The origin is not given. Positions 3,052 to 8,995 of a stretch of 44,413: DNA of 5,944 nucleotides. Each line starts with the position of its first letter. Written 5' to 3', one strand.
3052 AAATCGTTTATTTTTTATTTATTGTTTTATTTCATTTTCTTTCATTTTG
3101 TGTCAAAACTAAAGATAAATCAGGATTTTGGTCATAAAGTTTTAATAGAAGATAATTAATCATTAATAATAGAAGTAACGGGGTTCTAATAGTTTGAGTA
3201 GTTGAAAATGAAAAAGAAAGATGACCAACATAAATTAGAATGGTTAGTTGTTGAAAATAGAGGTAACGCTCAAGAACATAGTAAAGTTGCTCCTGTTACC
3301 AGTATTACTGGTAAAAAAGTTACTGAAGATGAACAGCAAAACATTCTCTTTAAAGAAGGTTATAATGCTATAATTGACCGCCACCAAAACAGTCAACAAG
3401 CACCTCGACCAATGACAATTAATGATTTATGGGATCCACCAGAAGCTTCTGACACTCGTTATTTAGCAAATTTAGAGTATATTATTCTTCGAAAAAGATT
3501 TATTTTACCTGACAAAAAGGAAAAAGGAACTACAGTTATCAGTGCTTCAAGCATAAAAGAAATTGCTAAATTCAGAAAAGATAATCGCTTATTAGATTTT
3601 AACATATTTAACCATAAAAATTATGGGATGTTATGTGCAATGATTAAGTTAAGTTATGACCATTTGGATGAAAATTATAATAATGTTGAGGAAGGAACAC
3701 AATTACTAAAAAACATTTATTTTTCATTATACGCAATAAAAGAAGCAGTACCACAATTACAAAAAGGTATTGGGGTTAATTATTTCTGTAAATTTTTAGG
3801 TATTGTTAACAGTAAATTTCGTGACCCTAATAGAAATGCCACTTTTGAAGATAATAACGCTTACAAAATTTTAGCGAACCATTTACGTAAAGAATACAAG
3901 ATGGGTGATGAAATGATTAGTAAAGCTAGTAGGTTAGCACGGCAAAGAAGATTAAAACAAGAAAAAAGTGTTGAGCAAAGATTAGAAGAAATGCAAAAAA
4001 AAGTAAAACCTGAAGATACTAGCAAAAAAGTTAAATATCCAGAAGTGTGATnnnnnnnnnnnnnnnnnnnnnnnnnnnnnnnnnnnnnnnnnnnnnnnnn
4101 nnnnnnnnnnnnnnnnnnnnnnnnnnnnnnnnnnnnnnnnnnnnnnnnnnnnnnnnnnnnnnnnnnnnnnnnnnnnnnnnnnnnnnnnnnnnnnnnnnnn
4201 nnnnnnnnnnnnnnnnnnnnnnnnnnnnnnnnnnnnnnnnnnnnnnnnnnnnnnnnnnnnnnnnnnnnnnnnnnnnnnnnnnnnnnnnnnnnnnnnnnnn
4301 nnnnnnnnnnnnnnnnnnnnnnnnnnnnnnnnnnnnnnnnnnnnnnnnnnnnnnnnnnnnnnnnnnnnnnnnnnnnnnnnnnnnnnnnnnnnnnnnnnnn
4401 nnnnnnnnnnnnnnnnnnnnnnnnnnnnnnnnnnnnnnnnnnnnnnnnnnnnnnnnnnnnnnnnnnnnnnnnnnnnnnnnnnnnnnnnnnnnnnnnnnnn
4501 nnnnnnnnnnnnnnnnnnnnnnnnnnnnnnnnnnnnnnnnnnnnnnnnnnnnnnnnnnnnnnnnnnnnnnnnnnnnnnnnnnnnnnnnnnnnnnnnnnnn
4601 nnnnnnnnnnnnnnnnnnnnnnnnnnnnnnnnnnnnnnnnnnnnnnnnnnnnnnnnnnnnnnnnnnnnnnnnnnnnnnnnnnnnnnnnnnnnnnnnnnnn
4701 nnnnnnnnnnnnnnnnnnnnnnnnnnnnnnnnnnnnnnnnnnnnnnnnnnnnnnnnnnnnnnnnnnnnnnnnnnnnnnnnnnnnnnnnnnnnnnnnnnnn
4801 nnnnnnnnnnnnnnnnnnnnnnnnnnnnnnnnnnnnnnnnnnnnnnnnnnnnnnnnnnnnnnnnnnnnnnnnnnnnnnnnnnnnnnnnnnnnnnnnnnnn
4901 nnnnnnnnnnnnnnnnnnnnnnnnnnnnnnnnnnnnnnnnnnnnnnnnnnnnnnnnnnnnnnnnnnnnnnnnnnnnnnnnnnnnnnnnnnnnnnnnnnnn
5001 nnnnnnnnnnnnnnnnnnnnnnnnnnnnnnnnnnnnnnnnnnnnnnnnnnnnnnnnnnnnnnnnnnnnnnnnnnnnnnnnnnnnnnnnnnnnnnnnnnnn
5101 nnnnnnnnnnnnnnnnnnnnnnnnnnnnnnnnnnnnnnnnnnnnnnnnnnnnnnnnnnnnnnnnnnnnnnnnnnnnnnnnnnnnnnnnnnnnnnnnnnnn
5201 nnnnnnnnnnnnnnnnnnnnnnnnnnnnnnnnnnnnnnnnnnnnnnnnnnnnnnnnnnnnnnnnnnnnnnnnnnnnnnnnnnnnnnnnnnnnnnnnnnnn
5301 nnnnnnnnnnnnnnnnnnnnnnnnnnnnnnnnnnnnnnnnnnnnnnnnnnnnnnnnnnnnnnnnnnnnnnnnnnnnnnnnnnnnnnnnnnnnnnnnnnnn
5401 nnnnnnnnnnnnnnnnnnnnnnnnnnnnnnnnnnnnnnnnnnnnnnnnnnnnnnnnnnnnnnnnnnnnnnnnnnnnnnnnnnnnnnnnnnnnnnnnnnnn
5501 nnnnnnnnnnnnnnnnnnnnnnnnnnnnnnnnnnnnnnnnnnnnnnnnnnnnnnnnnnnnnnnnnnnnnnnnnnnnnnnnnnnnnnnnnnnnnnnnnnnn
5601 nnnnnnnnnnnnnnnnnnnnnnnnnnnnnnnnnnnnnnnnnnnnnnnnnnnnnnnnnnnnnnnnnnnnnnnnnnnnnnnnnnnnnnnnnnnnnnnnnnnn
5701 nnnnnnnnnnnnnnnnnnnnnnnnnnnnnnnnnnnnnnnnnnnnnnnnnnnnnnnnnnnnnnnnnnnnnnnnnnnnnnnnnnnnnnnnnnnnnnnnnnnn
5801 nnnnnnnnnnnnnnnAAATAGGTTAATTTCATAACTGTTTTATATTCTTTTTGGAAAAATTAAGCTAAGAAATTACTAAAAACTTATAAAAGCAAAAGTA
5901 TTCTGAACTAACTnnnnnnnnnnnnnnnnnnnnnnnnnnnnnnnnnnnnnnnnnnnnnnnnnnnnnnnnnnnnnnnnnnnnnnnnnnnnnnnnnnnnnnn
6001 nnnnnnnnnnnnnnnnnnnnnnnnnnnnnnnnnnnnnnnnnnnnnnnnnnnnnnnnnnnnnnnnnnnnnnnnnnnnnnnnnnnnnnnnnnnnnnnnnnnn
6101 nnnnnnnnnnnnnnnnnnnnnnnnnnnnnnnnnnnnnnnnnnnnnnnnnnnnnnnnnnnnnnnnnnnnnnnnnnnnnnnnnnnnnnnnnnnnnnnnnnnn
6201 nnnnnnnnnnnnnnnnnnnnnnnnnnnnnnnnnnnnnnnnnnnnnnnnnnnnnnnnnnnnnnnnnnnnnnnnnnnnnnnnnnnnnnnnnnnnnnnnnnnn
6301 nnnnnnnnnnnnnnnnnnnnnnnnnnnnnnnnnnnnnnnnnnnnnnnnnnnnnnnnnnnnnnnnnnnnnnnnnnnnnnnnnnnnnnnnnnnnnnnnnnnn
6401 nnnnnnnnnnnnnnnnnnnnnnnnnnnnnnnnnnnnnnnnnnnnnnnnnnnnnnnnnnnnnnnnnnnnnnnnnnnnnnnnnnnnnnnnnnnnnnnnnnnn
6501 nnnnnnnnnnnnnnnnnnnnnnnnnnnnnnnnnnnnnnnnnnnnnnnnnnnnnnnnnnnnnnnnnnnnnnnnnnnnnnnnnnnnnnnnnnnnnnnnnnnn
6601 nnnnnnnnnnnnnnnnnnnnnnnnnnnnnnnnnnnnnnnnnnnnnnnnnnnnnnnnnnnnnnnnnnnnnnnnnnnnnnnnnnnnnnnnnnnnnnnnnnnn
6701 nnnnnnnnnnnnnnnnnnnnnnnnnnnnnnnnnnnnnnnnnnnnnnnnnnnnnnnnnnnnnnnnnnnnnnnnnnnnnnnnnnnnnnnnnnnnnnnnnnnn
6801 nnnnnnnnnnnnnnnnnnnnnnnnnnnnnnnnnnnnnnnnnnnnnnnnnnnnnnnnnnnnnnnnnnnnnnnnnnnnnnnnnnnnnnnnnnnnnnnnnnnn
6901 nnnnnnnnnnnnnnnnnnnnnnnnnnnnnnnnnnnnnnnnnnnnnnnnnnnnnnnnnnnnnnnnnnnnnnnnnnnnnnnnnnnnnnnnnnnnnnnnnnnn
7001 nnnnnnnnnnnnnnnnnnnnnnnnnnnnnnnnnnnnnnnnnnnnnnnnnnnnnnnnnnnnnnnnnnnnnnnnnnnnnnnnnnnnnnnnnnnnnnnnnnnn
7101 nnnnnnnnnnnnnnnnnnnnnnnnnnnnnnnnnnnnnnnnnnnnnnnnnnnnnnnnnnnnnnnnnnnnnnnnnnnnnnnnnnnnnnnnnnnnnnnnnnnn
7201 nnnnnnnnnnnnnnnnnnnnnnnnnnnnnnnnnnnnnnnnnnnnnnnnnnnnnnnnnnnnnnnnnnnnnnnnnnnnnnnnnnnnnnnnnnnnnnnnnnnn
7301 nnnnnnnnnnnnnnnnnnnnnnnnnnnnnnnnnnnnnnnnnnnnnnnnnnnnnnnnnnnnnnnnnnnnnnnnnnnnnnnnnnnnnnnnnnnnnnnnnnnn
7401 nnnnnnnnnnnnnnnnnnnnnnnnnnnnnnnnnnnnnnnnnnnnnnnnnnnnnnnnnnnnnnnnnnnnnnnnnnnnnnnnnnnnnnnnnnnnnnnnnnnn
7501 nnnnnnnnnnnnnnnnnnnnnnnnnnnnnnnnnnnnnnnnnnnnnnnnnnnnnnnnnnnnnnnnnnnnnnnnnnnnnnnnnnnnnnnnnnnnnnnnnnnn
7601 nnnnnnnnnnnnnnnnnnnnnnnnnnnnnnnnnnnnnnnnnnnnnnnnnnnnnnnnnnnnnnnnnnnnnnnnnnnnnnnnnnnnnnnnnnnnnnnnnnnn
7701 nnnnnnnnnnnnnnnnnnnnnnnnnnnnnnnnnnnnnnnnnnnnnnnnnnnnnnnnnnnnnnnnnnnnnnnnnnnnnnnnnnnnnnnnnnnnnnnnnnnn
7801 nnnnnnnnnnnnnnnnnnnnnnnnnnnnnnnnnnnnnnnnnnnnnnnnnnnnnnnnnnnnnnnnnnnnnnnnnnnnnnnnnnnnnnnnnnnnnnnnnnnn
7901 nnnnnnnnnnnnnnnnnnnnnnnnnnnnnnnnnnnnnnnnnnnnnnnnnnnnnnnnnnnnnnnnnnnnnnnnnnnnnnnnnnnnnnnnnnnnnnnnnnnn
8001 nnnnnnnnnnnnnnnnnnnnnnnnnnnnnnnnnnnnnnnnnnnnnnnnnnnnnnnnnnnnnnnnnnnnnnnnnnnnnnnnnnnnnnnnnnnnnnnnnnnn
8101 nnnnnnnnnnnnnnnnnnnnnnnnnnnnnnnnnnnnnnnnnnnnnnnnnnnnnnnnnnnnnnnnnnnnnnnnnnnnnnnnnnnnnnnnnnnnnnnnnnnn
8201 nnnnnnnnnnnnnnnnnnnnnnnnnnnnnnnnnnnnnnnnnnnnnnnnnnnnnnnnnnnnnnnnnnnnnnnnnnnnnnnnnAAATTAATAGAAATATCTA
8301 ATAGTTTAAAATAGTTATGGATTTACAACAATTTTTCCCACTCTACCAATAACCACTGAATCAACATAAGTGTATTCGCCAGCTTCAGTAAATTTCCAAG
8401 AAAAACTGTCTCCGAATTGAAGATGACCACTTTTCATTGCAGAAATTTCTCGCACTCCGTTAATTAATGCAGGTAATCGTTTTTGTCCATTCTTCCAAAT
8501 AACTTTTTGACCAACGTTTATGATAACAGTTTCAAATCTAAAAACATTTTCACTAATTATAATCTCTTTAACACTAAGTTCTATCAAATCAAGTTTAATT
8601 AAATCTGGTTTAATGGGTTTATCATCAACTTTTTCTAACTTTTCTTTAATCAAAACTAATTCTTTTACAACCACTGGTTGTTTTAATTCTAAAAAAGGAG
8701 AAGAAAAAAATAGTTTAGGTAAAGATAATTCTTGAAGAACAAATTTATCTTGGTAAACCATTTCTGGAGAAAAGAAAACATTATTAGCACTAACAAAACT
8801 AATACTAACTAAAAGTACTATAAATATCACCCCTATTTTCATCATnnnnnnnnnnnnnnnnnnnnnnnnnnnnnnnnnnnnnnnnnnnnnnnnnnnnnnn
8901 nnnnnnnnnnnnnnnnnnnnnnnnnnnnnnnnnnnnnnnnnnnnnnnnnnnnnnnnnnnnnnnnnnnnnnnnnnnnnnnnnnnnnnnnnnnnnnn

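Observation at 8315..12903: Four-gene operon of exclusively envelope proteins headed by a pilin-like class III signal protein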

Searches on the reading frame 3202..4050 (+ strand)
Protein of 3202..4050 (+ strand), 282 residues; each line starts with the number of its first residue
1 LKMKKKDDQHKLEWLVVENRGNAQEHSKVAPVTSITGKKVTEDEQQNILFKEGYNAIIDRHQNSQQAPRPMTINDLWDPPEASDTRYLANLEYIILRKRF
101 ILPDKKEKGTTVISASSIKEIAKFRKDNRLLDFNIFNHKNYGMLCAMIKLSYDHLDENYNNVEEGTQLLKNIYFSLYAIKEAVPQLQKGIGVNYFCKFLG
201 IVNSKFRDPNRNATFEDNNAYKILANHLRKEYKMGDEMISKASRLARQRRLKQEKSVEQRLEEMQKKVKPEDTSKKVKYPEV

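Call 41: search_protein_families(library=pfam, proteins=[window:3202-4050:+], max_evalue=0.01)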
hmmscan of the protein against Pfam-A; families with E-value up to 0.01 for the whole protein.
window:3202-4050:+ (282 aa): 1 family
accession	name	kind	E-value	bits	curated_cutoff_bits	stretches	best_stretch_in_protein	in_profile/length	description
PF10241.14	KxDL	-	0.0081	16.9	27.2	0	137-194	26-82/86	Uncharacterized conserved protein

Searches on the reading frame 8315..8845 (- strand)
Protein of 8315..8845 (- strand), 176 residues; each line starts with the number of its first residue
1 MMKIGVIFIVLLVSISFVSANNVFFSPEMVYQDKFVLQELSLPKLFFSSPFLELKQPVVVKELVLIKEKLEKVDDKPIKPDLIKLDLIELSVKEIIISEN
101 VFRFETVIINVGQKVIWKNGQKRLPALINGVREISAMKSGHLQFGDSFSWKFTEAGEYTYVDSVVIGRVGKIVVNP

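Call 4: search_protein_families(library=pfam, proteins=[window:8315-8845:-], max_evalue=1)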
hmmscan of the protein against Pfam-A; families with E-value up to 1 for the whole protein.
window:8315-8845:- (176 aa): 0 families

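Call 5: search_protein_families(library=ncbifam, proteins=[window:8315-8845:-], max_evalue=1)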
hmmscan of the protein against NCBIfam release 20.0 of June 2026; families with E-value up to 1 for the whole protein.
window:8315-8845:- (176 aa): 3 families
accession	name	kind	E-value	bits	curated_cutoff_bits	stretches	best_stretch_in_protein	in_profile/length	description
TIGR02657.1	amicyanin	equivalog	0.0012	19.2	110.2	1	102-174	8-82/83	amicyanin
TIGR02656.1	cyanin_plasto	equivalog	0.097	13.1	87.85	1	142-175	64-99/99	plastocyanin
TIGR03095.1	rusti_cyanin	equivalog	0.1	12.8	146.7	1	135-174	105-147/148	rusticyanin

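Call 85: search_solved_structures(query=window:8315-8845:-, max_evalue=10)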
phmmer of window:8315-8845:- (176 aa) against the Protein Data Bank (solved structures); distinct sequences matched with E-value up to 10: 22.
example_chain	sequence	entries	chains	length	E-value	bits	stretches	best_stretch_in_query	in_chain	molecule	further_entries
1j5c_A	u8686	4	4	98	0.00025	24.2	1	101-174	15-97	PLASTOCYANIN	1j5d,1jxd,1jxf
1m9w_A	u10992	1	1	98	0.00029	24.1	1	101-174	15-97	plastocyanin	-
1pcs_A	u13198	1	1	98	0.0005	23.3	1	101-174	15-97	PLASTOCYANIN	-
1bxu_A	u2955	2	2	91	0.0093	19.2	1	102-174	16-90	PLASTOCYANIN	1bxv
3rym_A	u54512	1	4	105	0.015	18.5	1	94-174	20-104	Amicyanin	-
1sf3_A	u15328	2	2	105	0.018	18.2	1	94-174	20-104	Amicyanin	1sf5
2idt_A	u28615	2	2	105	0.019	18.1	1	94-174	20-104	Amicyanin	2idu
1sfd_A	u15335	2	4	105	0.024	17.8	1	94-174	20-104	Amicyanin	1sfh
2idq_A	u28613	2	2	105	0.027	17.6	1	94-174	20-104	Amicyanin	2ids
1aac_A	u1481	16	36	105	0.029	17.6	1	94-173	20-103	AMICYANIN | PROTEIN (AMICYANIN)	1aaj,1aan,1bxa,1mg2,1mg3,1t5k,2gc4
3ply_A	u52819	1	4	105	0.03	17.5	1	94-173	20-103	Amicyanin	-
3ie9_A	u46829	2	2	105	0.034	17.3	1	94-173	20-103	Amicyanin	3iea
1mda_A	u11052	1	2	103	0.034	17.3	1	95-173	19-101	AMICYANIN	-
2qdv_A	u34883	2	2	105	0.045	16.9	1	94-173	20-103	Amicyanin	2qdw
2gb2_A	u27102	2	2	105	0.076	16.2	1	94-173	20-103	Amicyanin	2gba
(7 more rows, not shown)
